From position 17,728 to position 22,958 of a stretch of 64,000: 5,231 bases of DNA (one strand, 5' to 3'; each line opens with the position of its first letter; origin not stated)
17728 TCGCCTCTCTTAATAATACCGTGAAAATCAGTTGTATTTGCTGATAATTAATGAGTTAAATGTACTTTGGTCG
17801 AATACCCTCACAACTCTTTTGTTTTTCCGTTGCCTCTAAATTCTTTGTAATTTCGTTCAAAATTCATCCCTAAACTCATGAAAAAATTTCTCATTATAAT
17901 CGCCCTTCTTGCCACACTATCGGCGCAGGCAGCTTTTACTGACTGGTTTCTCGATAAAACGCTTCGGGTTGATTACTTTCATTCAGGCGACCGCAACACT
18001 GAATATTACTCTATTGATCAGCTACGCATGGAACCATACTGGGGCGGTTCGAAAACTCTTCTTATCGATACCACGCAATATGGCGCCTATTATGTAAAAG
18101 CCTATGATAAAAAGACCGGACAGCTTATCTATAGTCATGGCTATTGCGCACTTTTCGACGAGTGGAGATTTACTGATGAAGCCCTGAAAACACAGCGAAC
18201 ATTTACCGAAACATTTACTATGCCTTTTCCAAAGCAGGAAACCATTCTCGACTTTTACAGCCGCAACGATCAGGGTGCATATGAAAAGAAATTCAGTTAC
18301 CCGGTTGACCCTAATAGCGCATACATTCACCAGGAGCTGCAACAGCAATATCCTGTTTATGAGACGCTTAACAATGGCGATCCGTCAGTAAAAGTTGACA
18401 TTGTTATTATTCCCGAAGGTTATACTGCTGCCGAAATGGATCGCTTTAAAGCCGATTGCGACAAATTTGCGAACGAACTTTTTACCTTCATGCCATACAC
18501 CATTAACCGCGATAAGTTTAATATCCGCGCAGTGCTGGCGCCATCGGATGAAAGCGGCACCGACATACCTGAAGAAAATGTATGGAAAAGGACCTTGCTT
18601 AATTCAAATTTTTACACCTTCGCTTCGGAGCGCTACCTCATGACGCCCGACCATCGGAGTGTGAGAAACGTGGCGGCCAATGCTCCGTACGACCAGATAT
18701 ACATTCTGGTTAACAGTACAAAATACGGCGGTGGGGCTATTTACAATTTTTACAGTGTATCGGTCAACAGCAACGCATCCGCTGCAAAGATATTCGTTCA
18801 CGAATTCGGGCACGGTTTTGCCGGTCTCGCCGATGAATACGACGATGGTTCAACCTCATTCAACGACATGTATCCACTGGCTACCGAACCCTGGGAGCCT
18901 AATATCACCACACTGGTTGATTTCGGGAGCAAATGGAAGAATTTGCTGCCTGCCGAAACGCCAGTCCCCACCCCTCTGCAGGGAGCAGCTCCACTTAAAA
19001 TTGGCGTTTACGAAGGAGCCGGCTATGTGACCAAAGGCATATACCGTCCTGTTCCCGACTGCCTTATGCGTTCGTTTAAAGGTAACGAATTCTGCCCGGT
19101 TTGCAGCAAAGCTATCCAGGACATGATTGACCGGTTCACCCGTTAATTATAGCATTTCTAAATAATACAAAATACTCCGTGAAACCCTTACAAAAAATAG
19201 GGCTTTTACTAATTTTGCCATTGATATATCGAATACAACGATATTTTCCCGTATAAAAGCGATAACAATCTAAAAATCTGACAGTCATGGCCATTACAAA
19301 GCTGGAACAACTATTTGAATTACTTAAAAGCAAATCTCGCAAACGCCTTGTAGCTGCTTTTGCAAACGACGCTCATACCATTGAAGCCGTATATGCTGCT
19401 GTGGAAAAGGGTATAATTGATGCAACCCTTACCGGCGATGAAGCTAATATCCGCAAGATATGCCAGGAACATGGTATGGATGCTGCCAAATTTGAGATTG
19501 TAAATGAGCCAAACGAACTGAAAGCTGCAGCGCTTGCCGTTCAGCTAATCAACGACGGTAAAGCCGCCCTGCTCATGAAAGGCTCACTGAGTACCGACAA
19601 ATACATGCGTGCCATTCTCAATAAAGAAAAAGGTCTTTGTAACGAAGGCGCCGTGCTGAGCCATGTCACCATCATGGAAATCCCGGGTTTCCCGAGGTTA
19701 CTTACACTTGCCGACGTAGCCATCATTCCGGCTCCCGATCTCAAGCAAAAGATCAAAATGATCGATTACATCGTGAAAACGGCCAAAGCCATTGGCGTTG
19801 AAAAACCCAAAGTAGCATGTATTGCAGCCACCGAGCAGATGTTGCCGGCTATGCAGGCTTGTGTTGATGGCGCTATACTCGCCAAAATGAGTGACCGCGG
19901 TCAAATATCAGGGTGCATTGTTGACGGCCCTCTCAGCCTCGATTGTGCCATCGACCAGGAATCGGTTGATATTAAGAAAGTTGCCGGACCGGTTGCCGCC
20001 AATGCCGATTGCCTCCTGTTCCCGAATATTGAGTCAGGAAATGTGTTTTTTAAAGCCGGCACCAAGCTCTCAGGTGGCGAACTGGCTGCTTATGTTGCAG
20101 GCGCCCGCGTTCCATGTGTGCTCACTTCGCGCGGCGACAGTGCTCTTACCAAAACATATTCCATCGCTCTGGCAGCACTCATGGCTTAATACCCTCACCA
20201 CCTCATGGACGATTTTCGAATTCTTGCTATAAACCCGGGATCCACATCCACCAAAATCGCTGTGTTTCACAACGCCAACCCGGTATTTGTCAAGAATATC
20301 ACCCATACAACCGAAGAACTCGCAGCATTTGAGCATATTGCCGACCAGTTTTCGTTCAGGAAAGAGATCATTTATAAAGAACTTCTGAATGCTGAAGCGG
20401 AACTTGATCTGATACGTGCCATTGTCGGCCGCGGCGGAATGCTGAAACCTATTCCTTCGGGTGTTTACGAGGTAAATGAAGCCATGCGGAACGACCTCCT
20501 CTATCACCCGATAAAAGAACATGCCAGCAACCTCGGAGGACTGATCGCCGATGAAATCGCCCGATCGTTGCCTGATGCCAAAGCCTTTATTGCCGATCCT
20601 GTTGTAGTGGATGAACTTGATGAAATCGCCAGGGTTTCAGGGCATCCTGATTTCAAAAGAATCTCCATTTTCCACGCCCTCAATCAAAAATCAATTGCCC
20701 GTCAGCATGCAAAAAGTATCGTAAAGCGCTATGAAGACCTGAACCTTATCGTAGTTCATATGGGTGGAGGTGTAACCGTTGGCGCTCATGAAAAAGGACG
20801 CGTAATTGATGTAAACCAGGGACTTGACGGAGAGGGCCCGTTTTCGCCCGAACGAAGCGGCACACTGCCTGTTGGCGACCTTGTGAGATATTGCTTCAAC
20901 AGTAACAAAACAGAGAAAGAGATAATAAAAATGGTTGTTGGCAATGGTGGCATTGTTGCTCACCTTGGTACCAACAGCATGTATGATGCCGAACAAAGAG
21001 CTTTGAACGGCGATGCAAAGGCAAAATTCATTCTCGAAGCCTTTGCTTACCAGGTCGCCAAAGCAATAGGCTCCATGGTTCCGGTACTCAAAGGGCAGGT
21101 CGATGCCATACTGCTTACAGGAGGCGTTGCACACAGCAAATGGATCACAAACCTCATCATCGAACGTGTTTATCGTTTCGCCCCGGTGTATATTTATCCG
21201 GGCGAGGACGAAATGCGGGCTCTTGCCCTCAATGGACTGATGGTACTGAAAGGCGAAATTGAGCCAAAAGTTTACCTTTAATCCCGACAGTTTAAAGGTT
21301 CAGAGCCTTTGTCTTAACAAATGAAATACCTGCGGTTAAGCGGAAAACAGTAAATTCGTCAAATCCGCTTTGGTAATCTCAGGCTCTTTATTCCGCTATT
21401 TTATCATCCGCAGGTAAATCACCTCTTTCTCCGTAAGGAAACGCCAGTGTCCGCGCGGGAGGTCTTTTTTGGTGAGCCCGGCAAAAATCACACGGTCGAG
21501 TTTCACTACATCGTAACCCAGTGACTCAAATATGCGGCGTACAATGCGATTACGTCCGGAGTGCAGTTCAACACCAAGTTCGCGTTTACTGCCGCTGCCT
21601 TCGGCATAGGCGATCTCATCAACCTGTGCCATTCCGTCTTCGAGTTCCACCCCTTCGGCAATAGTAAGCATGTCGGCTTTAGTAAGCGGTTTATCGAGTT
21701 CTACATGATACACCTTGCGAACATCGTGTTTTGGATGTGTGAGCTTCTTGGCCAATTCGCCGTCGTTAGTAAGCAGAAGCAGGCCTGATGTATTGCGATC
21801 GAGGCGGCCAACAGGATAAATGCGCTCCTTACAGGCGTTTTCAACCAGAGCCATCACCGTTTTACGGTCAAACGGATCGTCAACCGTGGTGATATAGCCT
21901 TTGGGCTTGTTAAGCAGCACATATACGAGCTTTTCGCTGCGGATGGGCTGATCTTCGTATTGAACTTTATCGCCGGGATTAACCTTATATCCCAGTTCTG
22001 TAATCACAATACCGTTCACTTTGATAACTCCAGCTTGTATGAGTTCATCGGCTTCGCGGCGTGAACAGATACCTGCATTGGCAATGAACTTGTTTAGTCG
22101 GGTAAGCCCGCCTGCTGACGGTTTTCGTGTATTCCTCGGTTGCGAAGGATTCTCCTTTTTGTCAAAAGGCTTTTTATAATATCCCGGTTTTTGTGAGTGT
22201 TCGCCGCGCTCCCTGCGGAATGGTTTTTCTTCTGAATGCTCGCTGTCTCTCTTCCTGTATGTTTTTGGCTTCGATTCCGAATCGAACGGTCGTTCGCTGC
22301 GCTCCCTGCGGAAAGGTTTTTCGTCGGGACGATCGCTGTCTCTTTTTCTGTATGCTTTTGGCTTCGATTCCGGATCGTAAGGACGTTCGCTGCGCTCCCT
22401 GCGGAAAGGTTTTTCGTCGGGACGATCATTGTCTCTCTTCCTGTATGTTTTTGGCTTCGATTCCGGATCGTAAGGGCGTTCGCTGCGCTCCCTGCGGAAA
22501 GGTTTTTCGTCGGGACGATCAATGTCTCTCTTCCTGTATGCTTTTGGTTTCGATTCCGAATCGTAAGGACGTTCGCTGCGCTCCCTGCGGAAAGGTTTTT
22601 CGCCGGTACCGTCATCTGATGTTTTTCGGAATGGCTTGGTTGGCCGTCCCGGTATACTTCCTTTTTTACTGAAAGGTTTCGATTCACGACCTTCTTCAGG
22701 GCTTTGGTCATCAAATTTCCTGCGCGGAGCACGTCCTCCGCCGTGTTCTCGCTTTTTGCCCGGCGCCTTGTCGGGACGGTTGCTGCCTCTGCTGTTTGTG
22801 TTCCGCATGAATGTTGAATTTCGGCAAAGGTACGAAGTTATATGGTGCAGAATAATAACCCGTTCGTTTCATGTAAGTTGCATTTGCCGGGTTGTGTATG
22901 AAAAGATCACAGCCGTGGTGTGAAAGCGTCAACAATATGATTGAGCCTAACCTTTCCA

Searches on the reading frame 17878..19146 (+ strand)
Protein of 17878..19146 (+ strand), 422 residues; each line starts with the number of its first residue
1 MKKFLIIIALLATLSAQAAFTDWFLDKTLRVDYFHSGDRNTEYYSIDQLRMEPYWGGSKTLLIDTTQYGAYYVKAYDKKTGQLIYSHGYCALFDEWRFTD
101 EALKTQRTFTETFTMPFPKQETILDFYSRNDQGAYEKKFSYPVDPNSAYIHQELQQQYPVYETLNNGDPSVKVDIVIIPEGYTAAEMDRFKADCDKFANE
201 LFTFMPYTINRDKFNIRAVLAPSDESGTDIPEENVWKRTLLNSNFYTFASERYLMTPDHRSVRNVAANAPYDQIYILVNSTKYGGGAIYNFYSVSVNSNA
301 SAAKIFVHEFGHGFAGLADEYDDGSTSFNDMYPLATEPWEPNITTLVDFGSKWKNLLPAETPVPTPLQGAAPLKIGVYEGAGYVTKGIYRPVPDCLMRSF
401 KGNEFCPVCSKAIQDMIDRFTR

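Call 36: search_protein_families(library=pfam, proteins=[window:17878-19146:+], max_evalue=0.0001)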
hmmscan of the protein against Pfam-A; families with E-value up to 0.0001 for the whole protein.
window:17878-19146:+ (422 aa): 2 families
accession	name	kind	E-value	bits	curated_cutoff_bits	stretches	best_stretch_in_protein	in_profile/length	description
PF09471.16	Peptidase_M64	-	6.7e-69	232.8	26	2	164-368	4-208/302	IgA Peptidase M64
PF16217.10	M64_N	-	8.8e-40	135.5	27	1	20-139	2-121/122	Peptidase M64 N-terminus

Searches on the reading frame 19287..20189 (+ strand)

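Call 36: search_protein_families(library=pfam, proteins=[window:19287-20189:+], max_evalue=0.0001)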
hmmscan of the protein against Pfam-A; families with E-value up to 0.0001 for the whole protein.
window:19287-20189:+ (300 aa): 1 family
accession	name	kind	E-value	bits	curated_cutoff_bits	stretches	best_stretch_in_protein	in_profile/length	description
PF01515.24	PTA_PTB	-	2.2e-38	132.8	24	2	60-297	85-319/319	Phosphate acetyl/butaryl transferase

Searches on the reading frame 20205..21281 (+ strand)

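Call 36: search_protein_families(library=pfam, proteins=[window:20205-21281:+], max_evalue=0.0001)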
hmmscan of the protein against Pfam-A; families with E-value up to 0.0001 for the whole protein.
window:20205-21281:+ (358 aa): 1 family
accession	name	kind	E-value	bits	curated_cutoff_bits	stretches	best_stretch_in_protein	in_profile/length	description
PF00871.23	Acetate_kinase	-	8.8e-20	71.2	22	1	156-317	177-342/392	Acetokinase family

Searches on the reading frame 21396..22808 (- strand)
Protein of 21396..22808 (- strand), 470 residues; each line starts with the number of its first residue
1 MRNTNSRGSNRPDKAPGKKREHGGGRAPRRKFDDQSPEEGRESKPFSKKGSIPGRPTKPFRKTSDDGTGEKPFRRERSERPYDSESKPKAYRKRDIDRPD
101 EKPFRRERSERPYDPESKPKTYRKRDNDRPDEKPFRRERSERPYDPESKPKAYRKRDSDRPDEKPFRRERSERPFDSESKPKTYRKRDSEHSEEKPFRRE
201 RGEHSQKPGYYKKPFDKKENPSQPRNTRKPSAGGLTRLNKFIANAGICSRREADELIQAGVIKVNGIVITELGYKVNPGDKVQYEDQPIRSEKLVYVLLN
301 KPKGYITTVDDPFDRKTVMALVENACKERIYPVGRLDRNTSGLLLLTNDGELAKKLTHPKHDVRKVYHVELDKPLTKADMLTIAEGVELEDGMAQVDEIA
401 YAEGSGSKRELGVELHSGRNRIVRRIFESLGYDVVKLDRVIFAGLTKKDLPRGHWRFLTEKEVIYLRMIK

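Call 36: search_protein_families(library=pfam, proteins=[window:21396-22808:-], max_evalue=0.0001)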
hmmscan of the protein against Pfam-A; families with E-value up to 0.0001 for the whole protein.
window:21396-22808:- (470 aa): 3 families
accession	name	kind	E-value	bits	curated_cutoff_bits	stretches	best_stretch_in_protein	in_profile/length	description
PF00849.27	PseudoU_synth_2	-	2.1e-23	83.7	26.8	1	296-428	2-151/152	RNA pseudouridylate synthase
PF01479.30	S4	-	5.9e-14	52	22.8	1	237-282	2-48/48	S4 domain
PF13275.11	S4_2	-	3.4e-05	24.1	24.6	1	238-289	10-62/65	S4 domain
